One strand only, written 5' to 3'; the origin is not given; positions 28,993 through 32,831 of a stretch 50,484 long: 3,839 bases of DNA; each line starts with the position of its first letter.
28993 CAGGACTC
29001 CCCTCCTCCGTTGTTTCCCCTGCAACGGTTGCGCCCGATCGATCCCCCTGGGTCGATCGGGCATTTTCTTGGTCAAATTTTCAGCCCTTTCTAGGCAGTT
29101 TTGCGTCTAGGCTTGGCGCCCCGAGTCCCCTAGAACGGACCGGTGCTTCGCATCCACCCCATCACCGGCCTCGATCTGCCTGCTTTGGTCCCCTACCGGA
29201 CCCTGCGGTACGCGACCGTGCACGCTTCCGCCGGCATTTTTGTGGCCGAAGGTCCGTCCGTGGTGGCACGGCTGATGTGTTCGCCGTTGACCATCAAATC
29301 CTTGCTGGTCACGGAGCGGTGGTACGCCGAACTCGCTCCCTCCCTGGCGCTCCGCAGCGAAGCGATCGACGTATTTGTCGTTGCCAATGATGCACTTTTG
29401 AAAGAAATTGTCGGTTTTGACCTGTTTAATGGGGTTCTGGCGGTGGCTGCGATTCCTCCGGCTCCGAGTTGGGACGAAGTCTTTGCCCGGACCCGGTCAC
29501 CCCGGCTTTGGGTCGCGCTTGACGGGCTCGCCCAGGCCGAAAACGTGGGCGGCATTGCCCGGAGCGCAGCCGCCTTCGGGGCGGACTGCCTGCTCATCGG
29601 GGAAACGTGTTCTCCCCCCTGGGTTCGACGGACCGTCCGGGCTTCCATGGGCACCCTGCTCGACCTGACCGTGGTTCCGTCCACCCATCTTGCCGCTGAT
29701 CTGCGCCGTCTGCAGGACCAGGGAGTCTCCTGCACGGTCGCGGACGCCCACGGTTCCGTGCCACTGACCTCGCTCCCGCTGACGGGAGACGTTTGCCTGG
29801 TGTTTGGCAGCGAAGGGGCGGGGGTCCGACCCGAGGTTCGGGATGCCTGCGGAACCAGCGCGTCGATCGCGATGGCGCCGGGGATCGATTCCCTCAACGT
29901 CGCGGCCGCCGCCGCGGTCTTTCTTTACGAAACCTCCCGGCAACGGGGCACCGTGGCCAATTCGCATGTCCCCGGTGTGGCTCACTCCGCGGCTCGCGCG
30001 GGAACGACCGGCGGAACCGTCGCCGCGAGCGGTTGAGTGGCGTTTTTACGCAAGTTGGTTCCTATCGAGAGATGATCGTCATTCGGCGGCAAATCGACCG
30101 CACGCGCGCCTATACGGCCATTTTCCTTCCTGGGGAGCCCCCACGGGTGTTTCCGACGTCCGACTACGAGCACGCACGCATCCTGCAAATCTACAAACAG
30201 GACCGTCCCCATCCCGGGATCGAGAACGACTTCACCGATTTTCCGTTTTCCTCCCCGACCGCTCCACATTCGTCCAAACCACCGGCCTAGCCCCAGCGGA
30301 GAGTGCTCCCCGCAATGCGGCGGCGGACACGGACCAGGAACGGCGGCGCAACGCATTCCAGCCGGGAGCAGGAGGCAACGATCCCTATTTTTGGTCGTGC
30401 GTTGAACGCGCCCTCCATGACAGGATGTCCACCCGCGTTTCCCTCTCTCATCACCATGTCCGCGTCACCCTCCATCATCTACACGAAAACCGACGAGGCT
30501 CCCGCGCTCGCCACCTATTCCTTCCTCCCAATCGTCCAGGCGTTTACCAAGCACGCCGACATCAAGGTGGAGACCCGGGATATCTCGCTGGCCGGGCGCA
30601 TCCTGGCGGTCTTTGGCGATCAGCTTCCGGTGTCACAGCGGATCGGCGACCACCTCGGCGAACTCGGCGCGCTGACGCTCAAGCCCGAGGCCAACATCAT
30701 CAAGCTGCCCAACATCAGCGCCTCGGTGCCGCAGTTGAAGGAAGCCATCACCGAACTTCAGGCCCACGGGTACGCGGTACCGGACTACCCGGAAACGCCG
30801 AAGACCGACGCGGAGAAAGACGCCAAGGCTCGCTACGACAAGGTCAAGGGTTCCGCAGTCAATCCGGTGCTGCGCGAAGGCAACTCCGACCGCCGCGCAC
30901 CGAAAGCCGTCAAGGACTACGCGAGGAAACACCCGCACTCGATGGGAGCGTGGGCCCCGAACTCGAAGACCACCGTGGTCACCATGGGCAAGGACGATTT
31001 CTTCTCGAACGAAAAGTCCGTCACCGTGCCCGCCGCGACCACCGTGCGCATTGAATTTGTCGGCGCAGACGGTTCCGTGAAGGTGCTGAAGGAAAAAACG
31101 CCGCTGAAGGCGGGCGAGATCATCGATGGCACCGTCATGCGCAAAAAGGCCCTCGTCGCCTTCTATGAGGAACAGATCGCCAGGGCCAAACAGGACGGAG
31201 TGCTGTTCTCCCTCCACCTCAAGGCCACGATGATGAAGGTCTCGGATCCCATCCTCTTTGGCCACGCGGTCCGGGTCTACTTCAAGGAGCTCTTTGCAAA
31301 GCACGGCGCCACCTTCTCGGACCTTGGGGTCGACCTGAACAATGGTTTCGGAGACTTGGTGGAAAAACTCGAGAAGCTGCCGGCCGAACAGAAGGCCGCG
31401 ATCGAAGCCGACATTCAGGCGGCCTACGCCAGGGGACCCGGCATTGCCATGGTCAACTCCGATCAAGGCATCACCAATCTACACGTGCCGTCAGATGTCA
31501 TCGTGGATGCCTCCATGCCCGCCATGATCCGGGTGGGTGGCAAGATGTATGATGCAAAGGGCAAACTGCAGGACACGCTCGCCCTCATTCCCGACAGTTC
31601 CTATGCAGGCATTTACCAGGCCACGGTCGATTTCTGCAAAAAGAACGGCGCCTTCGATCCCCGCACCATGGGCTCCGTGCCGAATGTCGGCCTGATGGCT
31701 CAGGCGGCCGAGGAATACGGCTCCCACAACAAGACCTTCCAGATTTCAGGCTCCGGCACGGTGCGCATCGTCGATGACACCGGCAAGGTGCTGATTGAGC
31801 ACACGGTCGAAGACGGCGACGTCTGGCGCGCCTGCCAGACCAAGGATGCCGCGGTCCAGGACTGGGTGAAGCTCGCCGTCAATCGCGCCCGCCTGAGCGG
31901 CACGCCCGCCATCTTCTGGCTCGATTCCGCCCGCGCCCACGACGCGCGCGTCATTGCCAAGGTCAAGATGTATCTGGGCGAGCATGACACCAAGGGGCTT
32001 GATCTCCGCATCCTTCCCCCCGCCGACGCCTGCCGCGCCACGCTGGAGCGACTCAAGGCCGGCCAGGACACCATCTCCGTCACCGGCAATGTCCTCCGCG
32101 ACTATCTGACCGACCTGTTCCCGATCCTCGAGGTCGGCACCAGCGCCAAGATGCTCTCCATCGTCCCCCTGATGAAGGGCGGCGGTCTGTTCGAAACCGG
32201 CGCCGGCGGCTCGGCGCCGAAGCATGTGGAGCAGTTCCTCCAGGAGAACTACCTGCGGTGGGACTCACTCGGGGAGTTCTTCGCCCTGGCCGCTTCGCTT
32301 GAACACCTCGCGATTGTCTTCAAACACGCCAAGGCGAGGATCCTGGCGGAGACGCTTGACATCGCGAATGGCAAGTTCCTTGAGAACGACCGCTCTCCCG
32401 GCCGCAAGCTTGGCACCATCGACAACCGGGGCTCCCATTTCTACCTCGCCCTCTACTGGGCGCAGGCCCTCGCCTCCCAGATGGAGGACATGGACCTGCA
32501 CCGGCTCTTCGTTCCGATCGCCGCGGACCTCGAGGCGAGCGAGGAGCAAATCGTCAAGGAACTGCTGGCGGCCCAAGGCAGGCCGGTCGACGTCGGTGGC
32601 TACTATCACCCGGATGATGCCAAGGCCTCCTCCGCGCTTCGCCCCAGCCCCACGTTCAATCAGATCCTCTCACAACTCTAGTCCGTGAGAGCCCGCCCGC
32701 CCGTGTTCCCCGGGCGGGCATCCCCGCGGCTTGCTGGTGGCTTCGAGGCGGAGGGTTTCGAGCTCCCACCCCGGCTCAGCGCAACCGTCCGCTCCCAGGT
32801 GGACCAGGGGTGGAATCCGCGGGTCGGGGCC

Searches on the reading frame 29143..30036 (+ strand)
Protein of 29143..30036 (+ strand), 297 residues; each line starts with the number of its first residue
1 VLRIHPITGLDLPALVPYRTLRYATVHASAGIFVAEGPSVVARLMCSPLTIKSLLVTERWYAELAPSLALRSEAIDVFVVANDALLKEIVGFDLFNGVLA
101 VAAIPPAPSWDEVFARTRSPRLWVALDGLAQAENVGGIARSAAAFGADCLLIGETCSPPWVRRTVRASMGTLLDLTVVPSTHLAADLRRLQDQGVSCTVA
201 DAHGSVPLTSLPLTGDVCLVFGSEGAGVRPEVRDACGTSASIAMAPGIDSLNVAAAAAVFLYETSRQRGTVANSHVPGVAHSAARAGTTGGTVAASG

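Call 48: search_protein_families(library=pfam, proteins=[window:29143-30036:+], max_evalue=0.0001)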
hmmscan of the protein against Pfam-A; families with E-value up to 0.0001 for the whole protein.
window:29143-30036:+ (297 aa): 1 family
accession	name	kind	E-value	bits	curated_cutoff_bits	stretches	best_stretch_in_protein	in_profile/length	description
PF00588.24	SpoU_methylase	-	2.7e-31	109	29.7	1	122-262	2-142/142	SpoU rRNA Methylase family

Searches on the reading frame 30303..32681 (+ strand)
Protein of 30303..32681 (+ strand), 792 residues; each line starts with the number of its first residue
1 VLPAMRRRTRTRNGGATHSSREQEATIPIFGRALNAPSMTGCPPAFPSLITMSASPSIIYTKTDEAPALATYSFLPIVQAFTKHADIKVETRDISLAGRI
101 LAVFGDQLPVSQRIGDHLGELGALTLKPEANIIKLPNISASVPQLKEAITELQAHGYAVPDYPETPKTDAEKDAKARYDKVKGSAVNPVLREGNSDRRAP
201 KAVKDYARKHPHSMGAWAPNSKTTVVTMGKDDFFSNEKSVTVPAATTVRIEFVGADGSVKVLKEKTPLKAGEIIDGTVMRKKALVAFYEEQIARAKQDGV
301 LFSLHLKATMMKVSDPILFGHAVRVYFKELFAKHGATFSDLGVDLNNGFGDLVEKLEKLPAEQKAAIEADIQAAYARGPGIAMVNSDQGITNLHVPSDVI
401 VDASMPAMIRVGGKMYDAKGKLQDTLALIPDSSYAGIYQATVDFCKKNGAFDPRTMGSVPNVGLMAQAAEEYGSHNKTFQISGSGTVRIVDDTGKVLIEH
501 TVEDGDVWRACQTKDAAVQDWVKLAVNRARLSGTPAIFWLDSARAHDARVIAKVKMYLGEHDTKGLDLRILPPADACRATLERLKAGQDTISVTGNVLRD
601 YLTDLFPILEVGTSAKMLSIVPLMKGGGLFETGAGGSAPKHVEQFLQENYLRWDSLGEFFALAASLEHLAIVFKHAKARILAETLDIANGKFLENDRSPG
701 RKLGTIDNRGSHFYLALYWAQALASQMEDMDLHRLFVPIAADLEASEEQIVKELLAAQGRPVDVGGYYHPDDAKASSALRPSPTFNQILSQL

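Call 48: search_protein_families(library=pfam, proteins=[window:30303-32681:+], max_evalue=0.0001)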
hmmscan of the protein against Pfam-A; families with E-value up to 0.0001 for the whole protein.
window:30303-32681:+ (792 aa): 1 family
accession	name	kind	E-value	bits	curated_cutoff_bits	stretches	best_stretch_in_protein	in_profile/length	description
PF03971.19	IDH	-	0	1288.6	25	1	58-789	2-733/734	Monomeric isocitrate dehydrogenase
